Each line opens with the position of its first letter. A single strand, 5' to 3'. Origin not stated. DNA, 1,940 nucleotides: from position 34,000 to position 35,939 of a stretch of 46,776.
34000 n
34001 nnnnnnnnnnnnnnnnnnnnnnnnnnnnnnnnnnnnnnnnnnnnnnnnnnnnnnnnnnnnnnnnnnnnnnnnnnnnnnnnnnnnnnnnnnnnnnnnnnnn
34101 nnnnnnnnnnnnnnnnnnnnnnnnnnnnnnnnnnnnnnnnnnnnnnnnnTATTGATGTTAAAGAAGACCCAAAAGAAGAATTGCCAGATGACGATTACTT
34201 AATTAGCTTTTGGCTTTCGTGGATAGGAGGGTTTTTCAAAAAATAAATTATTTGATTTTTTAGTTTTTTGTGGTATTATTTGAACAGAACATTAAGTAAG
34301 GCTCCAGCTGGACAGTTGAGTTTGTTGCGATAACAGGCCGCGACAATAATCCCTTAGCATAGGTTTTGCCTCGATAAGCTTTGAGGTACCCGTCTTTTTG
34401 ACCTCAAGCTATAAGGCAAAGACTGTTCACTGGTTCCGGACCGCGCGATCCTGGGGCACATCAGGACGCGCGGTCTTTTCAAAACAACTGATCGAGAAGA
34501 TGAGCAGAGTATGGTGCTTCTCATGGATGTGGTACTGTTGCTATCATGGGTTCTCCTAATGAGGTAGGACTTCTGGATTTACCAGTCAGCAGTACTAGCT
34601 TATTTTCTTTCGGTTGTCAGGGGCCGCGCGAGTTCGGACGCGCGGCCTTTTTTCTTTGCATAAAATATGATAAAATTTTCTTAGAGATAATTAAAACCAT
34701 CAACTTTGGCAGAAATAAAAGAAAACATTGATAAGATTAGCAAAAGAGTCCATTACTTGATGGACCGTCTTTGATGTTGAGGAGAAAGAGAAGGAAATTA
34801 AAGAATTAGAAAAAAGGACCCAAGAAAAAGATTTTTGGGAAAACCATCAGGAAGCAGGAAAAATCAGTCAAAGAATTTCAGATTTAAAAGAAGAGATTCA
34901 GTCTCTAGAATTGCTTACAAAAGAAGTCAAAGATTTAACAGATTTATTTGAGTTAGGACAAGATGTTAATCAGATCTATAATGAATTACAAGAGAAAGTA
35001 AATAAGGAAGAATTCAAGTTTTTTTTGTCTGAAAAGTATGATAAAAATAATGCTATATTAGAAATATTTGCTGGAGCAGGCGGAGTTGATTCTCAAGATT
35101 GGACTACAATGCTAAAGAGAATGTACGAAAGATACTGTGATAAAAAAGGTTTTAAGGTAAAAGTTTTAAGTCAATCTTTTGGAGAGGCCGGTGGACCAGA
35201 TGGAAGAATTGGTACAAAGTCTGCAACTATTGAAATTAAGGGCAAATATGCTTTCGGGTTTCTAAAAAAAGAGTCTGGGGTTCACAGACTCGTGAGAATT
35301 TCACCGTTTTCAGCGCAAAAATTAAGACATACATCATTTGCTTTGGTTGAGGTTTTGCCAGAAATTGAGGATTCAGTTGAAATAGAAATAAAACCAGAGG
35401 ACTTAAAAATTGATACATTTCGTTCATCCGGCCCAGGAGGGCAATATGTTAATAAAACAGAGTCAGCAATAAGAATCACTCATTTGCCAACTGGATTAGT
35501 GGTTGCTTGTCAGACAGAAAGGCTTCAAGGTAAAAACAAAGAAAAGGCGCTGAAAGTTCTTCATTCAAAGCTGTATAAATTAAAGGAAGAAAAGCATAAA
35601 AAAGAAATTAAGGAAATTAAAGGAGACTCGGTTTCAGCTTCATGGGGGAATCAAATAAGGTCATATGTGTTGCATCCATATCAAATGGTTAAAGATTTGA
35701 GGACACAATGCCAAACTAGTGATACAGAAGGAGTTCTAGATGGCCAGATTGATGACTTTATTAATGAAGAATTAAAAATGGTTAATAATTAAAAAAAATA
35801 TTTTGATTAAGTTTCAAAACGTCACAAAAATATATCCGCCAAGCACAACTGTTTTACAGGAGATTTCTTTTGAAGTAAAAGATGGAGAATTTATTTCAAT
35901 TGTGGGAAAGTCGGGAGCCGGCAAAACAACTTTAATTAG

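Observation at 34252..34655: Orphan promoter-to-terminator locus: two tandem GC-rich structured RNAs upstream of prfB that I cannot assign to any known family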

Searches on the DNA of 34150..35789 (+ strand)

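Call 4: search_rna_families(source=window, start=34150, end=34800, threshold=evalue, max_evalue=10, show_alignments=5)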
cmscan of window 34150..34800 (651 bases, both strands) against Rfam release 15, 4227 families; matches with E-value up to 10: 10.
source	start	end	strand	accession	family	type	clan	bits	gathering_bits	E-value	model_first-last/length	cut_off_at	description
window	34677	34741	+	RF04327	snoMe28S-A3420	Gene; snRNA; snoRNA; CD-box;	-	20.7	60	8.3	1-98/98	no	Drosophila C/D box small nucleolar RNA snoMe28S-A3420 family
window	34184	34258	+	RF01501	Afu_199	Gene; snRNA; snoRNA; CD-box;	-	19.9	45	0.41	1-77/77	no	A. fimigatus snoRNA Afu_199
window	34438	34476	+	RF00769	mir-331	Gene; miRNA;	-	16.8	80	2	34-72/92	no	mir-331 microRNA precursor family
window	34619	34659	+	RF00489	ctRNA_p42d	Gene; antisense;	-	16.7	50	1.3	1-46/46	no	ctRNA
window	34609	34653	+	RF01388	isrD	Gene; sRNA;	-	15.3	37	3.1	1-51/51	no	isrD Hfq binding RNA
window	34685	34736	+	RF02925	6A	Gene; sRNA;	-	15.1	41.2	9.2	1-52/52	no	6A RNA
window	34587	34655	+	RF02651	SorY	Gene; sRNA;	-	14.9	111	2.3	1-83/83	no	Singlet oxygen resistance RNA Y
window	34597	34662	+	RF00519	suhB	Gene; sRNA;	CL00108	12.9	41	7.7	1-77/77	no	Makes More Granules Regulator RNA (mmgR)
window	34659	34717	-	RF02189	ST7-OT4_3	Gene; lncRNA;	-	12.1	50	2.3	245-302/302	no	ST7 overlapping transcript 4 conserved region 3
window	34619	34800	+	RF02032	GOLLD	Gene;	-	11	150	2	1-373/416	3'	Giant, ornate, lake- and Lactobacillales-derived (GOLLD) RNA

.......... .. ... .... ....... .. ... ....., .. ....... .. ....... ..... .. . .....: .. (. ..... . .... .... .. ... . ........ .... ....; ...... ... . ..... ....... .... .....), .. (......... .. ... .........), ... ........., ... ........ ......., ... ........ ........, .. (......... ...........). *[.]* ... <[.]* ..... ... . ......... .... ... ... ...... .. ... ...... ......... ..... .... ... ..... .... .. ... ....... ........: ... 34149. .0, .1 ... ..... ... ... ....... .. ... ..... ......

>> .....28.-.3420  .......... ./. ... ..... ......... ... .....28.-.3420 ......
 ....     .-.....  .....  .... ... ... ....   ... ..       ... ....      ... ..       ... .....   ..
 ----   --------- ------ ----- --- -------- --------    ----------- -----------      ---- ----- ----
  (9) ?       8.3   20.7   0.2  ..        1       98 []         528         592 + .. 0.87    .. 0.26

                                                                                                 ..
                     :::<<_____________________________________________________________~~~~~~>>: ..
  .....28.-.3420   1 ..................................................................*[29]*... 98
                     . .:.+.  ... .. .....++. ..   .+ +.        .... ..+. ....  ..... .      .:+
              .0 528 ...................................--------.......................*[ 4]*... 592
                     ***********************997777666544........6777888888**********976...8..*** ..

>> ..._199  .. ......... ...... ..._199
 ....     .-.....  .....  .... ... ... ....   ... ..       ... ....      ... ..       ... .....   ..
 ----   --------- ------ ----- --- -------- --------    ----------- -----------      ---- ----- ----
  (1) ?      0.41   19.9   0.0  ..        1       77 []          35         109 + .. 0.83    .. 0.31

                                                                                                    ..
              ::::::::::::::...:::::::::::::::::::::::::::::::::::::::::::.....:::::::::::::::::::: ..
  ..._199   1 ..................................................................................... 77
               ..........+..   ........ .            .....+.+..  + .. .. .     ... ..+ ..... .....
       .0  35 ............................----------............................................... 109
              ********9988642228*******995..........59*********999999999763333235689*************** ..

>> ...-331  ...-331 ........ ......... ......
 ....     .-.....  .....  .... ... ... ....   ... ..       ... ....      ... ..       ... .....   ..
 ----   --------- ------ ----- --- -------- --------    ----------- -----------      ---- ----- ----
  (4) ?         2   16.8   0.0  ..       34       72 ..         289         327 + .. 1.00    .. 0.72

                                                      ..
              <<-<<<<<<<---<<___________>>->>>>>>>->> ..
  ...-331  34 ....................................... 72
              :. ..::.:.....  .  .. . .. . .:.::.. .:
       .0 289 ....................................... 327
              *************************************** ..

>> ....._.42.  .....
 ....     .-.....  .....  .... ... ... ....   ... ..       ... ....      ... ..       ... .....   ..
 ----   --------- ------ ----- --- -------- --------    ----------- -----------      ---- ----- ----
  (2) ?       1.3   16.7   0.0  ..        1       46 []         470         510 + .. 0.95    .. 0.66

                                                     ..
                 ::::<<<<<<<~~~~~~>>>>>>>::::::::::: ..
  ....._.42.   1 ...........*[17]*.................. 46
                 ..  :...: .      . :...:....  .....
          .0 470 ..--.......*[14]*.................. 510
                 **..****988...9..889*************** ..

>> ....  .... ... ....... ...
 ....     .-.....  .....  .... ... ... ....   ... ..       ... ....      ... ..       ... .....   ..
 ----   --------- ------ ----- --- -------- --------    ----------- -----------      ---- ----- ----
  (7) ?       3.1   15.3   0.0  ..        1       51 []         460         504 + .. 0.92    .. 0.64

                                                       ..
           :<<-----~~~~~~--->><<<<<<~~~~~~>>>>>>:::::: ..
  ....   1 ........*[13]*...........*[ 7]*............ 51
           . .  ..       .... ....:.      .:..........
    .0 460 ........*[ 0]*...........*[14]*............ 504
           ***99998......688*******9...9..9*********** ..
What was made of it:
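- On 6S RNA: No 6S hit at E up to 10 in 34150-34800 (call 4).
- No match to 6S, RNase P, SRP, tmRNA or 5S models appears even at E up to 10 with permissive filters (call 4).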

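Call 21: search_rna_families(sources=[L082, L086, L081], threshold=gathering)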
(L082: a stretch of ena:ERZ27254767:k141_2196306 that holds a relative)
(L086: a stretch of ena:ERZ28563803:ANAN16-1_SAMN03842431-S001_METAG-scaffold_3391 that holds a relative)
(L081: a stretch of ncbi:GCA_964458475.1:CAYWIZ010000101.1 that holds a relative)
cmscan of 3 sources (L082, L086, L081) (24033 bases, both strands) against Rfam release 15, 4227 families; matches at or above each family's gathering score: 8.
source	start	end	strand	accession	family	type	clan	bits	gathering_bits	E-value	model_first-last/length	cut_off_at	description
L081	368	439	+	RF00005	tRNA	Gene; tRNA;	CL00001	70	29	1.2e-13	1-71/71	no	tRNA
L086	3219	3290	+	RF00005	tRNA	Gene; tRNA;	CL00001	69.5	29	1.6e-13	1-71/71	no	tRNA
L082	2865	2935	+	RF00005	tRNA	Gene; tRNA;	CL00001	67.5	29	5.7e-13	1-71/71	no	tRNA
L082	3087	3159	+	RF00005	tRNA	Gene; tRNA;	CL00001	67.1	29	7.4e-13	1-71/71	no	tRNA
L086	3093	3163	+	RF00005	tRNA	Gene; tRNA;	CL00001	64.7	29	3.3e-12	1-71/71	no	tRNA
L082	6943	7013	+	RF00005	tRNA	Gene; tRNA;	CL00001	62.2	29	1.6e-11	1-71/71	no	tRNA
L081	4039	4109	+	RF00005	tRNA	Gene; tRNA;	CL00001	61.2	29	3.1e-11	1-71/71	no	tRNA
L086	6663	6733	+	RF00005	tRNA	Gene; tRNA;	CL00001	58.5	29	1.7e-10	1-71/71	no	tRNA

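Call 33: search_rna_families(sources=[L082, L086, L097, L092], threshold=evalue, max_evalue=0.5)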
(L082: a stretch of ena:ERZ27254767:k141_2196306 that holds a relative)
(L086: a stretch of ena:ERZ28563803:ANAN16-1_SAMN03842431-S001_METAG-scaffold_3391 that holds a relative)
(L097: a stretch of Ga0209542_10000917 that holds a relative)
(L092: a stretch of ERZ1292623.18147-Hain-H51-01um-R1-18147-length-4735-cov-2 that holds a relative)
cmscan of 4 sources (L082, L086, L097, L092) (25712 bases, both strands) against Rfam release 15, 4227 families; matches with E-value up to 0.5: 8.
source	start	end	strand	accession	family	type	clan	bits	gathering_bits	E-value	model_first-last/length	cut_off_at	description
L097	3020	3091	-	RF00005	tRNA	Gene; tRNA;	CL00001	71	29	6.8e-14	1-71/71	no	tRNA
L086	3219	3290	+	RF00005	tRNA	Gene; tRNA;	CL00001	69.5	29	1.7e-13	1-71/71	no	tRNA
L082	2865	2935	+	RF00005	tRNA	Gene; tRNA;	CL00001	67.5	29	6.1e-13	1-71/71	no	tRNA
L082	3087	3159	+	RF00005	tRNA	Gene; tRNA;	CL00001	67.1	29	7.9e-13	1-71/71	no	tRNA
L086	3093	3163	+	RF00005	tRNA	Gene; tRNA;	CL00001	64.7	29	3.5e-12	1-71/71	no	tRNA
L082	6943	7013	+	RF00005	tRNA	Gene; tRNA;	CL00001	62.2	29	1.7e-11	1-71/71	no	tRNA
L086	6663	6733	+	RF00005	tRNA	Gene; tRNA;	CL00001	58.5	29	1.8e-10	1-71/71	no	tRNA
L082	6075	6204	-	RF01264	snR83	Gene; snRNA; snoRNA; HACA-box;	CL00023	23.3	75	0.17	1-308/308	no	Small nucleolar RNA snR83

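Call 41: search_dna_similar(query=window:34280-34660:+, collection=phages, mode=distant, max_evalue=0.01)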
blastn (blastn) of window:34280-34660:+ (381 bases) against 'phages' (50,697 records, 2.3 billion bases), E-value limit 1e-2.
No match.

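Call 42: search_dna_similar(query=window:34280-34660:+, collection=plasmids, mode=distant, max_evalue=0.01)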
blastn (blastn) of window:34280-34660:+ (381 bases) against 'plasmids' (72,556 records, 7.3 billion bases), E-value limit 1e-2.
No match.
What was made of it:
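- Tried and rejected: There were no BLAST hits (calls 41, 42).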

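Call 64: build_rna_model(alignment_id=A2, structure=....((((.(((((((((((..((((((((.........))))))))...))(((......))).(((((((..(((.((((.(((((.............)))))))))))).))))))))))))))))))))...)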
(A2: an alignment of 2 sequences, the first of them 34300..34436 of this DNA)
Model R1 built from alignment A2 (2 sequences, 137 columns); structure: as given.
model positions 137; base pairs 45; branch points 2; effective number of sequences 0.64; information 0.59 bits per position. Calibrated on 0.2 Mb of random sequence (short: E-values are rough).
structure used (alignment columns):
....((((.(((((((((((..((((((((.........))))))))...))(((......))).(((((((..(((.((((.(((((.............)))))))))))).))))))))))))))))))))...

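Call 65: build_rna_model(alignment_id=A3, structure=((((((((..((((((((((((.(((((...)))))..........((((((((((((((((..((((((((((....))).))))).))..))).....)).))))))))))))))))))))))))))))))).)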
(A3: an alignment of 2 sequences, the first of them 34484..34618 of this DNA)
Model R2 built from alignment A3 (2 sequences, 135 columns); structure: as given.
model positions 135; base pairs 51; branch points 1; effective number of sequences 0.59; information 0.589 bits per position. Calibrated on 0.2 Mb of random sequence (short: E-values are rough).
structure used (alignment columns):
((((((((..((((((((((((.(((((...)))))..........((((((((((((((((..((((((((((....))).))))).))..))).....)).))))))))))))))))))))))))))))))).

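Call 66: search_with_rna_model(model_id=R1, sources=[window, L081, L082, L086, L091, L092, L093, L094, L095, L097, L098, L099, L101, L103, L104, L105, L012, L021, L030, L069, L074, L076], max_evalue=10)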
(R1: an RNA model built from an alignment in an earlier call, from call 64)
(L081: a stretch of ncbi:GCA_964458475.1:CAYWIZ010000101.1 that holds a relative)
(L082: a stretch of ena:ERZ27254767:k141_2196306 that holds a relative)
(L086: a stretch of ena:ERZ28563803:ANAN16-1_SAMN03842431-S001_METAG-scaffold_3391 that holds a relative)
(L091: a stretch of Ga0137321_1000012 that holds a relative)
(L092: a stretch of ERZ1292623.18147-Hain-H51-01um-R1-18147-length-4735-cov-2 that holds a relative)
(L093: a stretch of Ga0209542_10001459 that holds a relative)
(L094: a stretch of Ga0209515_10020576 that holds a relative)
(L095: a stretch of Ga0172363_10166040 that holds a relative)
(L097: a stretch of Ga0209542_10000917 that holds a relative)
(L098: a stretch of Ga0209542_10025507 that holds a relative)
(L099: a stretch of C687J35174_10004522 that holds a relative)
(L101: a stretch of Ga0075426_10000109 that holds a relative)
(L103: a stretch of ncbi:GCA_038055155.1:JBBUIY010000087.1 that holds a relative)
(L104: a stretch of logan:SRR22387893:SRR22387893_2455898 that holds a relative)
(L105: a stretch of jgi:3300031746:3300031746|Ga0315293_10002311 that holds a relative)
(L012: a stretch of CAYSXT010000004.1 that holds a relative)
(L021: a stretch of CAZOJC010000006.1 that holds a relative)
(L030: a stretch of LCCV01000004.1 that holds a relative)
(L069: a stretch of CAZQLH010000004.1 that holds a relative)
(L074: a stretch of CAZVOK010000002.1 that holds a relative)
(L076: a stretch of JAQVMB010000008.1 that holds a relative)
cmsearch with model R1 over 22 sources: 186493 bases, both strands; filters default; matches with E-value up to 10: 1.
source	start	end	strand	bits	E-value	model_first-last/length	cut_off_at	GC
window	34300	34436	+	172.8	2e-46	1-137/137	no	0.47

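Call 67: search_with_rna_model(model_id=R2, sources=[window, L081, L082, L086, L091, L092, L093, L094, L095, L097, L098, L099, L101, L103, L104, L105, L012, L021, L030, L069, L074, L076], max_evalue=10)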
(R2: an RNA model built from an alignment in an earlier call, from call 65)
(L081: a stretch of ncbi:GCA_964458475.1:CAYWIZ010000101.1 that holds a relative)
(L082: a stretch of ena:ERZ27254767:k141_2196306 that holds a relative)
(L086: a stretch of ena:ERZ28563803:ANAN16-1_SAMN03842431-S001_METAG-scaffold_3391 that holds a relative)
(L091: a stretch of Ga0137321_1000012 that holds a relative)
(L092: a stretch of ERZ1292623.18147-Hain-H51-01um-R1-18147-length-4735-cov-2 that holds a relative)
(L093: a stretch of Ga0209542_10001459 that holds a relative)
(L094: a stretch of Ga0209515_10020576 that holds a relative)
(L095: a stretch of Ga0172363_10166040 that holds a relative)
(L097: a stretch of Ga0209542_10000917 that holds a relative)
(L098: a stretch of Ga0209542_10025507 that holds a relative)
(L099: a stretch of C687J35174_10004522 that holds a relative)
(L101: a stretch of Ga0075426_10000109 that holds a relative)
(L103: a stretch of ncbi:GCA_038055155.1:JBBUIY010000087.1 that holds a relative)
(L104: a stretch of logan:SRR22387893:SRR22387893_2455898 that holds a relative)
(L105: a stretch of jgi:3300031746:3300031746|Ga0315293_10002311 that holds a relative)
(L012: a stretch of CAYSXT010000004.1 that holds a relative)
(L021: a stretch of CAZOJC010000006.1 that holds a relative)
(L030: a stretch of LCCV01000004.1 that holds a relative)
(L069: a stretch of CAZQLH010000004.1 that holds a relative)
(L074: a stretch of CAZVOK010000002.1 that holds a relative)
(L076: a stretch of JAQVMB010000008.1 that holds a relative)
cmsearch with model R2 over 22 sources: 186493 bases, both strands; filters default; matches with E-value up to 10: 1.
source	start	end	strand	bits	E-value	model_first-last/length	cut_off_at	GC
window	34484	34618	+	161.2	6.9e-43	1-135/135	no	0.44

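Call 68: search_with_rna_model(model_id=R2, sources=[L082, L086, L097, L104, L105, L103, L081], max_evalue=10, filters=off)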
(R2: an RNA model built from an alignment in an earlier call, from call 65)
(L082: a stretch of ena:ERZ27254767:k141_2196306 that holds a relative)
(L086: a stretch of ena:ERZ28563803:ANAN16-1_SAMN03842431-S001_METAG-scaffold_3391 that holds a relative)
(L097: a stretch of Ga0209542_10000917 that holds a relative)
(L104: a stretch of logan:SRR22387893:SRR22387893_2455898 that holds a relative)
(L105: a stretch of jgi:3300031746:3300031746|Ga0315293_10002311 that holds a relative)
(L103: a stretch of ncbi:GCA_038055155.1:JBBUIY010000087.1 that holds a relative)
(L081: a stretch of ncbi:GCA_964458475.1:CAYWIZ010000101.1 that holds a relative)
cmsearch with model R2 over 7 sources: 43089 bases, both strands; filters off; matches with E-value up to 10: 43.
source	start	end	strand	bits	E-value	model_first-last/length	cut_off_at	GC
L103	1102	1135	+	16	0.025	1-135/135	no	0.53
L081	353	452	-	15.6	0.033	1-135/135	no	0.38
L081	354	453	+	14.7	0.058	1-135/135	no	0.39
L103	2313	2385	+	11.9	0.36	1-135/135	no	0.36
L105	312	410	-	11.8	0.38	1-135/135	no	0.32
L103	5230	5322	+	11.6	0.45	1-135/135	no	0.31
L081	1749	1814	-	11.4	0.5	1-135/135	no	0.33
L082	7084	7199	+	11.3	0.54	1-135/135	no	0.34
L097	2776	2810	-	11.3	0.55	1-135/135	no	0.51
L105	2809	2849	+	11.2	0.55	1-135/135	no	0.29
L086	3377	3463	+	11.1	0.62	1-135/135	no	0.37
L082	2071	2120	-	10.4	0.95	1-135/135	no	0.2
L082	6929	7027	+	10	1.3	1-135/135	no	0.52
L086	2318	2346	-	10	1.3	1-135/135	no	0.21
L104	1837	1872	+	9.9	1.3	1-135/135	no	0.53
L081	305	351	-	9.8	1.4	1-135/135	no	0.32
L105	910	960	-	9.6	1.6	1-135/135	no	0.2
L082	3263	3364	+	9.1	2.3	1-135/135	no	0.53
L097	2210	2248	-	8.7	3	1-135/135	no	0.18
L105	6101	6188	+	8.6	3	1-135/135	no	0.32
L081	219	251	+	8.5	3.4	1-135/135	no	0.24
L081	218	250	-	8.5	3.4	1-135/135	no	0.24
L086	857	952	+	8.4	3.5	1-135/135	no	0.42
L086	1625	1752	+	8.2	3.9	1-135/135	no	0.31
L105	1946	1970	+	8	4.5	1-135/135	no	0.4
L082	3325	3412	-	7.9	4.8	1-135/135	no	0.53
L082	1458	1490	-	7.8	5.2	1-135/135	no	0.15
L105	1945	1969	-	7.8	5.2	1-135/135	no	0.4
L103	283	315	-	7.8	5.3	1-135/135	no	0.85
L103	4912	4970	-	7.7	5.5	1-135/135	no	0.25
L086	7268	7345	-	7.7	5.6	1-135/135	no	0.26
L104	600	636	+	7.6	6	1-135/135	no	0.49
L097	273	321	+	7.6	6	1-135/135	no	0.33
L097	2686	2721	+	7.5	6.4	1-135/135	no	0.47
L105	914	956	+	7.4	6.7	1-135/135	no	0.19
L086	3716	3751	+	7.4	6.8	1-135/135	no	0.53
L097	1316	1375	-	7.4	6.9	1-135/135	no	0.28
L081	5328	5439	+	7.2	7.7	1-135/135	no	0.41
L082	2077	2114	+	7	8.7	1-135/135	no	0.21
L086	2322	2344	+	7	8.9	1-135/135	no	0.26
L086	29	145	+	7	8.9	1-135/135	no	0.36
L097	2685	2720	-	6.9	9.2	1-135/135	no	0.47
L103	5242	5310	-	6.9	9.4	1-135/135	no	0.32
